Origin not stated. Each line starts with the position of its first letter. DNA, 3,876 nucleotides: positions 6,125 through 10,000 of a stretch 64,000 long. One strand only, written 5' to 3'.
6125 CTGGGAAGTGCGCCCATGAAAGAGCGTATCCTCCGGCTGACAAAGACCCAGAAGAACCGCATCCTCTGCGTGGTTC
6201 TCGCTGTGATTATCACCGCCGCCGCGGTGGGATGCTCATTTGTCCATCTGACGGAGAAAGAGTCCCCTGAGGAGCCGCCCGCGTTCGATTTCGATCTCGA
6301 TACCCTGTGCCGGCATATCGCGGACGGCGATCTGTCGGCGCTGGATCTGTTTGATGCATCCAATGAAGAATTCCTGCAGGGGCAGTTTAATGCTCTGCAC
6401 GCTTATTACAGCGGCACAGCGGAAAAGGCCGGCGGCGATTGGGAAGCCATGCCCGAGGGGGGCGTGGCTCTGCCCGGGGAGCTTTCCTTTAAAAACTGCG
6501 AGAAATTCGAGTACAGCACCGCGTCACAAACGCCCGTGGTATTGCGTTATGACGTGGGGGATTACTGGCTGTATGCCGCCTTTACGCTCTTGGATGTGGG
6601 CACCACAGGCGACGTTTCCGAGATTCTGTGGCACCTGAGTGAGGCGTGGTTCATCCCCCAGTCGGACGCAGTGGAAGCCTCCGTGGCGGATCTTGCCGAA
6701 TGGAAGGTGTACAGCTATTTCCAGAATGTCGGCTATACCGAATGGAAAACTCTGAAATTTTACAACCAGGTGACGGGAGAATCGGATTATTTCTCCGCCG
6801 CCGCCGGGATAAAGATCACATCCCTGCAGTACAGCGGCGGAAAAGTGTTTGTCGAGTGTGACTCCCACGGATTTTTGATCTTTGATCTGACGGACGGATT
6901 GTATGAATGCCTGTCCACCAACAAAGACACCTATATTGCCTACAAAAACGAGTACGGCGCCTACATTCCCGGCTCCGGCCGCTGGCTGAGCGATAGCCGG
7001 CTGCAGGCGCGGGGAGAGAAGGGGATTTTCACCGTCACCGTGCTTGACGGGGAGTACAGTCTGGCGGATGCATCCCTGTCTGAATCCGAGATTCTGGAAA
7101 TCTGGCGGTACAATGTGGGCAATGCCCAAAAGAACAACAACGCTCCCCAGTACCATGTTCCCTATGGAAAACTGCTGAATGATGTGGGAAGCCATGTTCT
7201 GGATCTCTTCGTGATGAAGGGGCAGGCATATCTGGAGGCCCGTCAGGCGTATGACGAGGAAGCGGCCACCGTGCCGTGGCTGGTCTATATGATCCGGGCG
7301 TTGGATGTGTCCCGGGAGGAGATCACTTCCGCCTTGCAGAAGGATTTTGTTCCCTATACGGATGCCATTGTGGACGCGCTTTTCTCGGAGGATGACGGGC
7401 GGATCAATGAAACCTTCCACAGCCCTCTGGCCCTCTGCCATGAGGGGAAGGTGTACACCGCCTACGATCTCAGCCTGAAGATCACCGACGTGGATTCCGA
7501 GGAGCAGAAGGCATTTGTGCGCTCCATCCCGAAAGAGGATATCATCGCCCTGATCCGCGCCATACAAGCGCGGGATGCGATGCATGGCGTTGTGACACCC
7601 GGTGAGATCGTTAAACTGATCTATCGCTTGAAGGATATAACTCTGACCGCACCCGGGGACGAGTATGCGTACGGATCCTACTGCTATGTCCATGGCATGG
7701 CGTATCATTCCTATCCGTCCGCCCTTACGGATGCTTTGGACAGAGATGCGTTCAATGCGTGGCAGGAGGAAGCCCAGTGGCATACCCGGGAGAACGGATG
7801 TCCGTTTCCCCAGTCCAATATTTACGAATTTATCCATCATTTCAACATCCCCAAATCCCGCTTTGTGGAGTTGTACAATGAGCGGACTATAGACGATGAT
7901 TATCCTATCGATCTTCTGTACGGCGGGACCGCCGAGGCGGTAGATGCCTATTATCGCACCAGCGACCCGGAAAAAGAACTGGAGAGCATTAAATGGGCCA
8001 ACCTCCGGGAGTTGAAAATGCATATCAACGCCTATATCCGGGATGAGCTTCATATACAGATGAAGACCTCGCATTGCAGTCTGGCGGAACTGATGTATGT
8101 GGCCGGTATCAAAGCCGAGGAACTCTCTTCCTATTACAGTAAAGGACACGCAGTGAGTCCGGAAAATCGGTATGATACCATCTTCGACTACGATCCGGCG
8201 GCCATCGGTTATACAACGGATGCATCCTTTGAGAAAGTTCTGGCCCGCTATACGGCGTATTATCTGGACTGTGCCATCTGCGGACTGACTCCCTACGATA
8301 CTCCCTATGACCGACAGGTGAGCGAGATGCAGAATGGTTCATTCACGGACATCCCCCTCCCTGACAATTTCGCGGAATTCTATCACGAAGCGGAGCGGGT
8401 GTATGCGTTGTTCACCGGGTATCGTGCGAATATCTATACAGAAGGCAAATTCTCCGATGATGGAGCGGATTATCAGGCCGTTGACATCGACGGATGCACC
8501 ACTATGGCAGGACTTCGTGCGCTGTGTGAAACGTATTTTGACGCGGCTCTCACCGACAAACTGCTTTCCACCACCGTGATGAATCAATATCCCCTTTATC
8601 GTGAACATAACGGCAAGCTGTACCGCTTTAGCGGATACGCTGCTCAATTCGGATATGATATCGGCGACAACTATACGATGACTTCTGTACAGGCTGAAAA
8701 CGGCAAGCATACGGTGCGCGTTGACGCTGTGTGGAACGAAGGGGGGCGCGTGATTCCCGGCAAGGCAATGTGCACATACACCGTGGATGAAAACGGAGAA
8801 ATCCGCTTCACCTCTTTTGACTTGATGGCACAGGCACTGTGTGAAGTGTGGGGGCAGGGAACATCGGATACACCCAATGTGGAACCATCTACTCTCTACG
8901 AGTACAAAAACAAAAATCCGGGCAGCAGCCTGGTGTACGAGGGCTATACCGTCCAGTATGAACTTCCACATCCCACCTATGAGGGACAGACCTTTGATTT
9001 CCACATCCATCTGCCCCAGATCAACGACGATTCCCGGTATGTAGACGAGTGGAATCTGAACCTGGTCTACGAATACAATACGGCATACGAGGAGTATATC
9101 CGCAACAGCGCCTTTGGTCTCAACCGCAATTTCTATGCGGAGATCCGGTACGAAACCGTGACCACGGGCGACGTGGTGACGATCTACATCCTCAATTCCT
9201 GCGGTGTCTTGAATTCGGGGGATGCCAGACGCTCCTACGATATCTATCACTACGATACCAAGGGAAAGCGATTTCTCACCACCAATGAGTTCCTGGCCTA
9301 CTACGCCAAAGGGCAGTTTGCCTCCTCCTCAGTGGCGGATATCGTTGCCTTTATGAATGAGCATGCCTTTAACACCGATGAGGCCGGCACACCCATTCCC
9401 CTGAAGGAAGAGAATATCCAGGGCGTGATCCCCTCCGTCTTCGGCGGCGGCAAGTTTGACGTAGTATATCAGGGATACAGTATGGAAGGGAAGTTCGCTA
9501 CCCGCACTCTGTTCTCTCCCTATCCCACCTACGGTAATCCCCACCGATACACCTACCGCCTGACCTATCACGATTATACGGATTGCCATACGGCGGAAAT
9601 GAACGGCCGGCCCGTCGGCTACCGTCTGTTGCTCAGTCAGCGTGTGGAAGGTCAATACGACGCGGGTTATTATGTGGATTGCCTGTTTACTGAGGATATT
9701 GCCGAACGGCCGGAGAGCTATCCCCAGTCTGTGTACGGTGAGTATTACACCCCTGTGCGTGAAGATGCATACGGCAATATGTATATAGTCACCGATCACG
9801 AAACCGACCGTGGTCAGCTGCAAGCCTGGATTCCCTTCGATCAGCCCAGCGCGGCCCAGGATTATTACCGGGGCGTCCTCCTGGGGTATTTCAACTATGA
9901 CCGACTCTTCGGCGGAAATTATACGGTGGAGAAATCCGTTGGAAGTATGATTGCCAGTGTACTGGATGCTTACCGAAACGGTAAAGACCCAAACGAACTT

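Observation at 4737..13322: BlaI-type repressor paired with a 2,588-aa M56/BlaR1-like protease whose sensor is a giant ~2,200-aa ectodomain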

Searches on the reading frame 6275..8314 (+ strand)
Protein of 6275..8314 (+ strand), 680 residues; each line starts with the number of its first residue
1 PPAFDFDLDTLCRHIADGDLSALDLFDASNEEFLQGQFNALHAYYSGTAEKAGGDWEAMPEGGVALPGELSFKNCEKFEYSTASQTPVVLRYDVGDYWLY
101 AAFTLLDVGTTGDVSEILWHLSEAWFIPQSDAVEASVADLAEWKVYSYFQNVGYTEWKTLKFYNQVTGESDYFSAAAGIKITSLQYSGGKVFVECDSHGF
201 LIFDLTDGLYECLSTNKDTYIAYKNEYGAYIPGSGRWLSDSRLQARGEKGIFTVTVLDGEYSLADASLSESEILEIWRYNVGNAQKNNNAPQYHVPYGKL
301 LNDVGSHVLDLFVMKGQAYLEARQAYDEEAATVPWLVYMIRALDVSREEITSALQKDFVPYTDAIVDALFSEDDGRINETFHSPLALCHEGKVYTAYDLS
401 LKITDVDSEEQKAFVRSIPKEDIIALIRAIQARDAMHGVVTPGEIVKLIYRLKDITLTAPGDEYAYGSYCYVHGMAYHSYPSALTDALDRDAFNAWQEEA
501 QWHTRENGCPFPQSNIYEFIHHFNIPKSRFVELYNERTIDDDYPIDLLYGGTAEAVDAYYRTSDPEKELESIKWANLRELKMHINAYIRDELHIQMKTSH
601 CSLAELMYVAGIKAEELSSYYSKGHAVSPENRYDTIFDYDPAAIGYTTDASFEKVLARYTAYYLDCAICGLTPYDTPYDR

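Call 64: find_homologous_proteins(query=window:6275-8314:+, max_evalue=0.001)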
Query window:6275-8314:+ (680 aa): 2 proteins with E <= 0.001 among 8000 candidates.
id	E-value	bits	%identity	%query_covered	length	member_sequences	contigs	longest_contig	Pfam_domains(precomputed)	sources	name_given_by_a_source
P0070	4.1e-81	291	52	38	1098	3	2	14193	PF05569.18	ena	-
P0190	6.8e-16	76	100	6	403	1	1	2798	PF05569.18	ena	-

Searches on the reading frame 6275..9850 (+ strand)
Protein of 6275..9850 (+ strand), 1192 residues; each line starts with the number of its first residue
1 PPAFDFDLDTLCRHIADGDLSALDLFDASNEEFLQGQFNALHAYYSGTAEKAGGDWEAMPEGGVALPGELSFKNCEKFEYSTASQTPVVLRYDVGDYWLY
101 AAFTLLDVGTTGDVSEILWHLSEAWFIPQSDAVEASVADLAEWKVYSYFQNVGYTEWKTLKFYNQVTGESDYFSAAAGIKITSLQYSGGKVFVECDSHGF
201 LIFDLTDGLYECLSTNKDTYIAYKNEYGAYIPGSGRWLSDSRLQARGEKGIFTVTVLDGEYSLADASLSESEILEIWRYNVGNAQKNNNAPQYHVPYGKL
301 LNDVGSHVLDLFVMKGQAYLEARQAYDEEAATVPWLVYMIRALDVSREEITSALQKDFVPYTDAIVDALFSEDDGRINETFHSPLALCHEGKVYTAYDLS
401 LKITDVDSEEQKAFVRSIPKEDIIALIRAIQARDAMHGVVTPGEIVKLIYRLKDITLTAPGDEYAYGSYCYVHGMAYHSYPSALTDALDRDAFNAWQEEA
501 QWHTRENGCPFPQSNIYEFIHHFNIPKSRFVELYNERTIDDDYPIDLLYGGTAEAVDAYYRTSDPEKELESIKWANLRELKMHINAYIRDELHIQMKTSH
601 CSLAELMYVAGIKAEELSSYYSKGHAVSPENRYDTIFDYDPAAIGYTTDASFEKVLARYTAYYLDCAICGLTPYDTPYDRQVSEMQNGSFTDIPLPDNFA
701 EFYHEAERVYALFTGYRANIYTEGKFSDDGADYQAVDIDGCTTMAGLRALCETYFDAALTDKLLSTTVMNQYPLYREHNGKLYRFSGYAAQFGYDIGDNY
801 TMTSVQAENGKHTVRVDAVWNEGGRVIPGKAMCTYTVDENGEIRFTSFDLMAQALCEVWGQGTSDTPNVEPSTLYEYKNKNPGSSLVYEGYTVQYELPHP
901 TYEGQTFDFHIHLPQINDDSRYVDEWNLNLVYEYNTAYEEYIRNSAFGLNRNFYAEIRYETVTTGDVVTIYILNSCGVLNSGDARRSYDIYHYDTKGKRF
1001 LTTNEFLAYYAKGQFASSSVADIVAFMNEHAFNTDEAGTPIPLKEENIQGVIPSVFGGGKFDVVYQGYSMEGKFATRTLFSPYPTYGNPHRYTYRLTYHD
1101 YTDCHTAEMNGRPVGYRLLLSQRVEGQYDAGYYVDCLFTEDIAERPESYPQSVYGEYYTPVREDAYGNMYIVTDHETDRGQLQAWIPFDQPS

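Call 78: search_solved_structures(query=A9, max_evalue=1)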
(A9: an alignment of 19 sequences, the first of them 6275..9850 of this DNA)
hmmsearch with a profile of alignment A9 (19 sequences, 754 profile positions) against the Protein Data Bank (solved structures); distinct sequences matched with E-value up to 1: 0.

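Call 93: predict_structure(alignment_id=A9)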
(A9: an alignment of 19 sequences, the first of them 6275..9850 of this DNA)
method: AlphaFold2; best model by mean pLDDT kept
length: 1192 residues; sequences in the alignment: 19
mean_pLDDT: 49.9   pTM: 0.30
mean pLDDT of the five models: 49.9, 47.0, 44.2, 44.2, 42.0
residues with pLDDT >= 90: 67; 70-90: 95; 50-70: 263; < 50: 767
segments of 3 or more residues with pLDDT < 50: 1-32, 44-55, 59-86, 92-97, 104-122, 131-136, 150-154, 176-182, 213-243, 249-344, 356-361, 372-375, 378-389, 391-393, 403-405, 428-446, 452-488, 490-493, 502-524, 536-563, 565-692, 862-926, 937-961, 976-986, 1014-1016, 1055-1057, 1068-1075, 1081-1151, 1153-1192
pLDDT, mean of each block of 10 residues (from residue 1): 36 42 40 49 46 46 41 41 47 48 43 44 50 48 52 54 62 52 55 60 57 46 46 44 48 42 40 38 32 30 38 40 35 40 52 49 53 49 44 49 52 56 49 40 47 45 38 37 42 50 43 45 49 47 35 46 45 36 36 36 39 39 34 35 34 41 38 36 36 74 89 71 88 89 93 95 91 92 81 59 85 88 73 89 91 76 40 44 41 41 40 44 49 50 42 44 54 48 47 62 70 55 69 56 71 53 55 47 35 34 33 25 29 29 36 43 39 33 26 31
secondary structure, 60 per line:
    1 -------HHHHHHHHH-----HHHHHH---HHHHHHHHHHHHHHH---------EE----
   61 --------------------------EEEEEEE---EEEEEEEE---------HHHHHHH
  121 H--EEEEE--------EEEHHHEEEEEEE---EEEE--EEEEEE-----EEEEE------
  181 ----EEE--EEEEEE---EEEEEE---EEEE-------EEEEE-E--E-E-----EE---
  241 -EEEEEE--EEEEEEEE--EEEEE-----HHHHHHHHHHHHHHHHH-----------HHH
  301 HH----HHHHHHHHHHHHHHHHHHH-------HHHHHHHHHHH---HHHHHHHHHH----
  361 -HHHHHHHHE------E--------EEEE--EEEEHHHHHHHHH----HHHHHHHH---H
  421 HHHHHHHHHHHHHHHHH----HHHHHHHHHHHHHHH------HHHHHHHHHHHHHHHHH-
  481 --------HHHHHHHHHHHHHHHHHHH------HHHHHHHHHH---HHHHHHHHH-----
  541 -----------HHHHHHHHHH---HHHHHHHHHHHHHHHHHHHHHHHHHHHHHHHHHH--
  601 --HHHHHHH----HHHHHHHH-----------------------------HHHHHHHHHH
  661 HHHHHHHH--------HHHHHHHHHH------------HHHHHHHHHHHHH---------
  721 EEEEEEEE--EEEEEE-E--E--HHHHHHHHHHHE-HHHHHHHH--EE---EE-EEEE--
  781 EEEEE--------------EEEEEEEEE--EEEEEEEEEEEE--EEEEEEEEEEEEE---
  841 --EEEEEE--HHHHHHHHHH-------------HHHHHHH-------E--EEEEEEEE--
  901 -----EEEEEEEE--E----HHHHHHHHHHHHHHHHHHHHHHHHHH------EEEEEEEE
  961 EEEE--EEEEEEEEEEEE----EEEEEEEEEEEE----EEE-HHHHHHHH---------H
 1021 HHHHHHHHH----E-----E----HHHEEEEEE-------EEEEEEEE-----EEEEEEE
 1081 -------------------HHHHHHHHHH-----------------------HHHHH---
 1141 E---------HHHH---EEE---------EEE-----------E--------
elements in order (helices of 4 or more, strands of 3 or more residues): H8-16 H22-27 H31-45 E87-93 E97-104 H114-121 E124-128 E137-139 E143-149 E153-156 E159-164 E170-174 E185-187 E190-195 E199-204 E208-211 E219-223 E242-247 E250-257 E260-264 H270-286 H298-302 H307-325 H333-343 H347-356 H362-369 E386-389 E392-395 H396-404 H409-416 H420-437 H442-456 H463-479 H489-507 H514-523 H527-535 H552-561 H565-598 H603-609 H614-621 H651-668 H677-686 H699-711 E721-728 E731-736 H744-754 H757-764 E775-778 E781-785 E800-808 E811-822 E825-837 E843-848 H851-860 H874-880 E891-898 E906-913 H921-946 E953-964 E967-978 E983-994 E999-1001 H1003-1010 H1020-1029 E1048-1053 E1061-1068 E1074-1080 H1100-1109 H1133-1137 H1151-1154 E1158-1160 E1170-1172

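Call 96: fold_search(model_id=the predicted structure, library=pdb)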
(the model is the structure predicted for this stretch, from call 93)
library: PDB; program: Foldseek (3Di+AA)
matches with E <= 10: 1173; with E <= 0.001: 7
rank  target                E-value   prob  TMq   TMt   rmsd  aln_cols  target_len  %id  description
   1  2rsx_MODEL_1_A        1.8e-05  1.00  0.11  0.66   5.0       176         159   18  Solution structure of IseA, an inhibitor protein of DL-endopeptidases from Bacillus subtilis (released 2012-10-31)
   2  3cyg_B                5.4e-05  1.00  0.11  0.48   7.9       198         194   13  Crystal structure of an uncharacterized protein from Fervidobacterium nodosum Rt17-B1 (released 2008-05-13)
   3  8wt4_A                1.2e-04  1.00  0.10  0.65   5.0       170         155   15  Crystal structure of DL-endopeptidase CwlO complexed with IseA (released 2024-07-03)
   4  8i2e_A                1.4e-04  1.00  0.10  0.65   4.6       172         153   16  Crystal structure of Bacillus subtilis LytE in complex with IseA (released 2023-04-05)
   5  7c5x_A                2.1e-04  0.77  0.07  0.14  29.3       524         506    9  Crystal structure of the iota-carbonic anhydrase from eukaryotic microalga complexed with bicarbonate (released 2021-04-28)
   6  7c5y_B                2.5e-04  0.75  0.08  0.15  28.2       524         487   10  Crystal structure of the iota-carbonic anhydrase from eukaryotic microalga complexed with iodide (released 2021-04-28)
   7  7c5x_B                2.8e-04  0.90  0.09  0.17  27.1       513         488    7  Crystal structure of the iota-carbonic anhydrase from eukaryotic microalga complexed with bicarbonate (released 2021-04-28)
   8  3ub1_D                3.9e-03  0.87  0.07  0.21  16.4       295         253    9  Ntf2 like protein involved in plasmid conjugation (released 2012-02-08)
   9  3ub1_A                6.9e-03  0.80  0.06  0.21  18.8       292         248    8  Ntf2 like protein involved in plasmid conjugation (released 2012-02-08)
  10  8xvr_A                7.6e-03  0.25  0.07  0.12  29.7       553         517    9  Crystal structure of inulosucrase from Lactobacillus reuteri 121 mutant R544W (released 2025-01-22)
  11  8xvr_C                9.3e-03  0.25  0.07  0.12  30.1       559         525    9  Crystal structure of inulosucrase from Lactobacillus reuteri 121 mutant R544W (released 2025-01-22)
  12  8xvr_B                9.3e-03  0.23  0.07  0.12  30.0       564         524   10  Crystal structure of inulosucrase from Lactobacillus reuteri 121 mutant R544W (released 2025-01-22)
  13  8s7l_C                1.0e-02  0.44  0.06  0.18  20.3       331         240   10  Crystal structure of a double mutant of VirB8-like OrfG central and C-terminal domains of Streptococcus thermophilus I (released 2025-03-12)
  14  8s7l_B                1.1e-02  0.30  0.05  0.15  20.6       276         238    9  Crystal structure of a double mutant of VirB8-like OrfG central and C-terminal domains of Streptococcus thermophilus I (released 2025-03-12)
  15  3ub1_C                1.2e-02  0.72  0.06  0.21  18.6       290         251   10  Ntf2 like protein involved in plasmid conjugation (released 2012-02-08)
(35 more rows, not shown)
